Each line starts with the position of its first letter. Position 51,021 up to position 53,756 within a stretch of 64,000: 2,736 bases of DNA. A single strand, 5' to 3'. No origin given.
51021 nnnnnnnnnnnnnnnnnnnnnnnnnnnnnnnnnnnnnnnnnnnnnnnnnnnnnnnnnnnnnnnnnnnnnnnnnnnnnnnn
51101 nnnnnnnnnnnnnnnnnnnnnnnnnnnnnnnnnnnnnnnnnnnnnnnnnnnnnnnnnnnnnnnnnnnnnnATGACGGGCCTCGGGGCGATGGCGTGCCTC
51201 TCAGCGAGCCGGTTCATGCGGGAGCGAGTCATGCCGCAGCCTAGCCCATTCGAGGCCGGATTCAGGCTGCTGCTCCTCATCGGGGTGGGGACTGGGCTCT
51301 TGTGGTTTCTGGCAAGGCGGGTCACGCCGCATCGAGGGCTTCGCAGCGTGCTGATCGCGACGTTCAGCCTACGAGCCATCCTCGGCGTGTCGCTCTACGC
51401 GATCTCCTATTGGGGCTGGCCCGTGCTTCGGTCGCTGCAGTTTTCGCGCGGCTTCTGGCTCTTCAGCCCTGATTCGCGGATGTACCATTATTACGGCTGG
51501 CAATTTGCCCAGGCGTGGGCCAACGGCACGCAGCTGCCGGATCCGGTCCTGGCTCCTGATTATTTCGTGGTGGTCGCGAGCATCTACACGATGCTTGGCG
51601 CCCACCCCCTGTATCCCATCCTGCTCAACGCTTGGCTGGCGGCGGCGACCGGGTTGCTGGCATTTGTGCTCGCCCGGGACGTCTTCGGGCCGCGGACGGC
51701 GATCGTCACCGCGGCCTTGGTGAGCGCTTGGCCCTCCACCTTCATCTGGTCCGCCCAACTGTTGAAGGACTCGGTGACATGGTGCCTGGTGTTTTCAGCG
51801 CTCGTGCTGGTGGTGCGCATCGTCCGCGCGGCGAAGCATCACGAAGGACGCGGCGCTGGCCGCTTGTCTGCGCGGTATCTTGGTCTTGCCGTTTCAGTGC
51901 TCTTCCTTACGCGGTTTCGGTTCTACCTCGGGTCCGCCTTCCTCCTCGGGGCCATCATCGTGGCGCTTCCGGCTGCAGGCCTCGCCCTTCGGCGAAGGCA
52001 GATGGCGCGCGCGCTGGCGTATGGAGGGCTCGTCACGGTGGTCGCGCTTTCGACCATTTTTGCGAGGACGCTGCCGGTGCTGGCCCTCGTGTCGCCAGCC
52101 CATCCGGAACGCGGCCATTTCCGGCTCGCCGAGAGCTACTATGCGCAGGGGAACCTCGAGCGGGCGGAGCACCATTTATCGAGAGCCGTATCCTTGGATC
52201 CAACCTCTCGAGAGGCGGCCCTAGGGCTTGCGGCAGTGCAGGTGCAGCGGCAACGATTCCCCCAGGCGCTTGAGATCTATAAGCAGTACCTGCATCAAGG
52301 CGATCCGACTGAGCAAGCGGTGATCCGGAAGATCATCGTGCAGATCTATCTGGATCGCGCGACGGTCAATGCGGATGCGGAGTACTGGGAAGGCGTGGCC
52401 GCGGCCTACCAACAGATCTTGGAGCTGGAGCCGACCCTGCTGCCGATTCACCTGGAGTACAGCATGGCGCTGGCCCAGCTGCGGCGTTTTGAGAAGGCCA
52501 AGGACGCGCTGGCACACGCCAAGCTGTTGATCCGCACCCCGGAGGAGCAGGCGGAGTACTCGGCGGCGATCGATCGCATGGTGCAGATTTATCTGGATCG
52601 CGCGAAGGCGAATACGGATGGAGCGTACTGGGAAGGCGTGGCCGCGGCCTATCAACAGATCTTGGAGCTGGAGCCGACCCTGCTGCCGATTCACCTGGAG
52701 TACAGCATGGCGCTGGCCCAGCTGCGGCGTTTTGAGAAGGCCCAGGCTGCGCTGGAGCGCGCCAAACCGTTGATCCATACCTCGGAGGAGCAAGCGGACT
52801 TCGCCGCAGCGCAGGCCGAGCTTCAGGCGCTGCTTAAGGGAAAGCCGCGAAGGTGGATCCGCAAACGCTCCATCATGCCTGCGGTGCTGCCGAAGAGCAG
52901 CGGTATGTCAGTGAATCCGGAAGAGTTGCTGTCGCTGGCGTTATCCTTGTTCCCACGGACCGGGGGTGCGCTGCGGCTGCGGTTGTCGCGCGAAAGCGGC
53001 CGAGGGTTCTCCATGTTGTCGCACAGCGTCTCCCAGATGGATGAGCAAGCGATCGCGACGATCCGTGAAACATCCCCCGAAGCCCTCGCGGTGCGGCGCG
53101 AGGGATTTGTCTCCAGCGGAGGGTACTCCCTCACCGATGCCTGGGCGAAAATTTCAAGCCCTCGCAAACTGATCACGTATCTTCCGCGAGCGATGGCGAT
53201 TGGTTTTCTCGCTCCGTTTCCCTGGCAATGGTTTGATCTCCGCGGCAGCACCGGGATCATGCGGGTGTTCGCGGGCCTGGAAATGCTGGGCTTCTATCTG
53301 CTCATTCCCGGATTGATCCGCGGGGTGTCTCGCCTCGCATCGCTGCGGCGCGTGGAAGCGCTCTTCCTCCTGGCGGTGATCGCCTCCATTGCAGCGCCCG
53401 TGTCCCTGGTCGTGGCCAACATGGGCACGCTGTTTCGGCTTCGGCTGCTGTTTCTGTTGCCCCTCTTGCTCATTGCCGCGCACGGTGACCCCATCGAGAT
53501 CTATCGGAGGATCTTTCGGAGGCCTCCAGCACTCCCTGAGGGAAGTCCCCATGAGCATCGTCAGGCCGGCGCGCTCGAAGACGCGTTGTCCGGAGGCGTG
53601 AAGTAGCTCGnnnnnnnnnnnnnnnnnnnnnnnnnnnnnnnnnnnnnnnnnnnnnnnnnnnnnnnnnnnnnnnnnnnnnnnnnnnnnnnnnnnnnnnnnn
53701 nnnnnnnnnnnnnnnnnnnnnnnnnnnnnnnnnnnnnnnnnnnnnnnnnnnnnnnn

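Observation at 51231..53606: Membrane protein with a recently duplicated 243-bp (81-aa) TPR-like unit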

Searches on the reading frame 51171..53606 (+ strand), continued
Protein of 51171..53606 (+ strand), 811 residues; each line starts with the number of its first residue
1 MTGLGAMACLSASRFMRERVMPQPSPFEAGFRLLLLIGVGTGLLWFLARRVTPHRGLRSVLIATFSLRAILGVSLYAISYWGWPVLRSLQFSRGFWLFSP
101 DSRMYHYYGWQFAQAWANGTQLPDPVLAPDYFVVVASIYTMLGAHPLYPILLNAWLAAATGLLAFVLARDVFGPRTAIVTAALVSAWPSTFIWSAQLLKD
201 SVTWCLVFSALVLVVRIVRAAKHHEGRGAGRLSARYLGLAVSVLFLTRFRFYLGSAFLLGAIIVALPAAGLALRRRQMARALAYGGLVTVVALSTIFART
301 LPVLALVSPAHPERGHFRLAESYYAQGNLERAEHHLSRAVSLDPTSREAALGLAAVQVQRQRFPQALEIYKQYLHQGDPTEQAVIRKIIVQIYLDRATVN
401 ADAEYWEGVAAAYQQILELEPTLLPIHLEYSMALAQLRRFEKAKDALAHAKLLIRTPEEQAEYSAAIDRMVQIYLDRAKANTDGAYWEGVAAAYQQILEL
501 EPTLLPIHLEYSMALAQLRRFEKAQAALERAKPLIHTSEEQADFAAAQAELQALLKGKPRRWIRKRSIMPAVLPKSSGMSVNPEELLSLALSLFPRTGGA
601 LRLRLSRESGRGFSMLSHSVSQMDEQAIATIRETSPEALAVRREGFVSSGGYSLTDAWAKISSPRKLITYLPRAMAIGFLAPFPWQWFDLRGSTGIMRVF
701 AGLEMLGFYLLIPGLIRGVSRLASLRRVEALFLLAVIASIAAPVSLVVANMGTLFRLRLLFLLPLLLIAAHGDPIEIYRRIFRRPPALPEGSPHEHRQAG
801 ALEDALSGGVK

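Call 34: search_protein_families(library=pfam, proteins=[L022:7767-9140:+, L039:7773-9146:+, L059:7749-9152:+, L012:7836-9083:+, L011:7857-9164:+, L009:7884-9323:+, L021:2117-3520:+, L069:7764-9143:+], max_evalue=1)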
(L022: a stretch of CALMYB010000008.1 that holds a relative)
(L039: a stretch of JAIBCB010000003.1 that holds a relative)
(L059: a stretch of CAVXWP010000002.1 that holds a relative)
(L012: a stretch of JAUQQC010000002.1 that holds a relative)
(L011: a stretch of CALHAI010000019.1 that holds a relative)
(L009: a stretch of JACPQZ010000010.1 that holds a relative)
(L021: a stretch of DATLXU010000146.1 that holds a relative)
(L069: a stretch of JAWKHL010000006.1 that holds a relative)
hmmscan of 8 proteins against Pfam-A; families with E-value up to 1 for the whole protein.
L022:7767-9140:+ (457 aa): 2 families
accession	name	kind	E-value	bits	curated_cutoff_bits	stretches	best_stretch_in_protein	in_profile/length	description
PF13231.12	PMT_2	-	4e-07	30.8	26.1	1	123-269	6-151/160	Dolichyl-phosphate-mannose-protein mannosyltransferase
PF02366.24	PMT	-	0.00036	20.6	22.7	1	126-241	68-190/245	Dolichyl-phosphate-mannose-protein mannosyltransferase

L039:7773-9146:+ (457 aa): 2 families
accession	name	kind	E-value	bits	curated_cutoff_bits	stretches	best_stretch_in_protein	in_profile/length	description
PF13231.12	PMT_2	-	1.9e-06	28.6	26.1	1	124-269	7-151/160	Dolichyl-phosphate-mannose-protein mannosyltransferase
PF02366.24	PMT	-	0.0091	16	22.7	1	136-240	80-189/245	Dolichyl-phosphate-mannose-protein mannosyltransferase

L059:7749-9152:+ (467 aa): 2 families
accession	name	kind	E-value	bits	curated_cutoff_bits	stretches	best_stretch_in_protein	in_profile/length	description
PF13231.12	PMT_2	-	2.5e-05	25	26.1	1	128-279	5-158/160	Dolichyl-phosphate-mannose-protein mannosyltransferase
PF02366.24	PMT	-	0.0018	18.4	22.7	1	136-248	75-192/245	Dolichyl-phosphate-mannose-protein mannosyltransferase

L012:7836-9083:+ (415 aa): 1 family
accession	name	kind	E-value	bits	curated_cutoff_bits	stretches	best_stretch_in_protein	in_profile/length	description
PF13231.12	PMT_2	-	1e-10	42.5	26.1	1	89-238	4-153/160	Dolichyl-phosphate-mannose-protein mannosyltransferase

L011:7857-9164:+ (435 aa): 1 family
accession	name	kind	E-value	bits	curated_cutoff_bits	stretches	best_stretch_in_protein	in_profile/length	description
PF13231.12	PMT_2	-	8.4e-09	36.3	26.1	1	82-229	4-151/160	Dolichyl-phosphate-mannose-protein mannosyltransferase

L009:7884-9323:+ (479 aa): 0 families

L021:2117-3520:+ (467 aa): 2 families
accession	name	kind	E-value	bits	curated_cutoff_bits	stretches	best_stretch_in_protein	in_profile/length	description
PF13231.12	PMT_2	-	3.8e-09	37.4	26.1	1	129-275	7-152/160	Dolichyl-phosphate-mannose-protein mannosyltransferase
PF24283.1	DUF7471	-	0.0095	16.4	27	1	31-78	7-54/86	Family of unknown function (DUF7471)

L069:7764-9143:+ (459 aa): 1 family
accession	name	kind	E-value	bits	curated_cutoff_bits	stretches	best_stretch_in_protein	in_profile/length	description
PF02366.24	PMT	-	0.0018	18.3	22.7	1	140-227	86-173/245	Dolichyl-phosphate-mannose-protein mannosyltransferase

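Call 40: search_protein_families(library=ncbifam, proteins=[L022:7767-9140:+, L012:7836-9083:+, L011:7857-9164:+, L009:7884-9323:+, L021:2117-3520:+, L059:7749-9152:+], max_evalue=1)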
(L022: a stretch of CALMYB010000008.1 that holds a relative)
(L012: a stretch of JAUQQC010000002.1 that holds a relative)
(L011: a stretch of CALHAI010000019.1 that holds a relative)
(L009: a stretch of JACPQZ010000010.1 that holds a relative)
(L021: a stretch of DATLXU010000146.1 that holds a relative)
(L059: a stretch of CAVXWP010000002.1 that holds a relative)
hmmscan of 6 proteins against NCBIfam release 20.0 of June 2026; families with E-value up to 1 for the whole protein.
L022:7767-9140:+ (457 aa): 0 families

L012:7836-9083:+ (415 aa): 1 family
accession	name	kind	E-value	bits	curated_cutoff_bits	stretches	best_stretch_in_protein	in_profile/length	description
TIGR03663.1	TIGR03663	subfamily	1.8e-06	27.2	126.25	1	89-220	53-184/435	flippase activity-associated protein Agl23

L011:7857-9164:+ (435 aa): 1 family
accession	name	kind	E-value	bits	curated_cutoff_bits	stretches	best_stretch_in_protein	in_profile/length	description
TIGR03663.1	TIGR03663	subfamily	4.3e-06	26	126.25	1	82-219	53-190/435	flippase activity-associated protein Agl23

L009:7884-9323:+ (479 aa): 0 families

L021:2117-3520:+ (467 aa): 0 families

L059:7749-9152:+ (467 aa): 1 family
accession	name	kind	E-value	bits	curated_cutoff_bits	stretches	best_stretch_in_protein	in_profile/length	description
TIGR03663.1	TIGR03663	subfamily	0.0012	17.9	126.25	1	128-256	55-180/435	flippase activity-associated protein Agl23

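Call 51: find_encoding_contigs(protein=P0001, flank=6000, max_places=6)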
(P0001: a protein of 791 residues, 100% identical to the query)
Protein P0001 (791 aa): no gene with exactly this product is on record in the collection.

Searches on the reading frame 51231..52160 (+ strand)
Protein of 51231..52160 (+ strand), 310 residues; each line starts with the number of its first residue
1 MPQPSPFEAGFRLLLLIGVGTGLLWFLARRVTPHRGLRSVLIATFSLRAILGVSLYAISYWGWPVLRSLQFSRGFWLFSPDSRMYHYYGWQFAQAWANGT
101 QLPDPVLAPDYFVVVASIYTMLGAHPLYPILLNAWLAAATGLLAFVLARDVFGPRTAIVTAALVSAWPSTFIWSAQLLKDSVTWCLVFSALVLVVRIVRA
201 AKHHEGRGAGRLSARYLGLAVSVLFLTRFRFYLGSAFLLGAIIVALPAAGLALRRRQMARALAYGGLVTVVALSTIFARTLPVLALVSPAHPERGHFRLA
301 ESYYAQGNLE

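Call 40: search_protein_families(library=ncbifam, proteins=[window:51231-52160:+], max_evalue=1)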
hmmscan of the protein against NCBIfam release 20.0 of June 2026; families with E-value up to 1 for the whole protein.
window:51231-52160:+ (310 aa): 0 families

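Call 49: search_protein_representatives(protein=window:51231-52160:+)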
Query: 310 residues. Proteins with E-value up to 0.001 (for the whole library): 696; up to 1e-10: 230; up to 1e-30: 76. The best 150 are listed.
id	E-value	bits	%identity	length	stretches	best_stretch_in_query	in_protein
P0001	2.4e-196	667.7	100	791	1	1-310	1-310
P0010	4.8e-80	285.7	50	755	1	18-309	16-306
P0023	3.2e-79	283.0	49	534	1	18-309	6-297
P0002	4.9e-78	279.1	47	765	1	17-309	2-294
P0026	2.3e-75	270.3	52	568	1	32-309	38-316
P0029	7.8e-75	268.6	48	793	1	4-309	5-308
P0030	9.9e-75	268.2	49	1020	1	19-309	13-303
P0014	4.0e-74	266.3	47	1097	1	14-308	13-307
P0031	4.6e-74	266.0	50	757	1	13-310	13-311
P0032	3.1e-73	263.3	44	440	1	10-309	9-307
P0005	1.0e-72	261.6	47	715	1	9-308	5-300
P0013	4.4e-72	259.5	48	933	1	15-309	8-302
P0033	9.8e-72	258.4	46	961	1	12-309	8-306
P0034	8.1e-71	255.4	46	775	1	13-308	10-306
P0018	1.2e-70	254.8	49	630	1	16-302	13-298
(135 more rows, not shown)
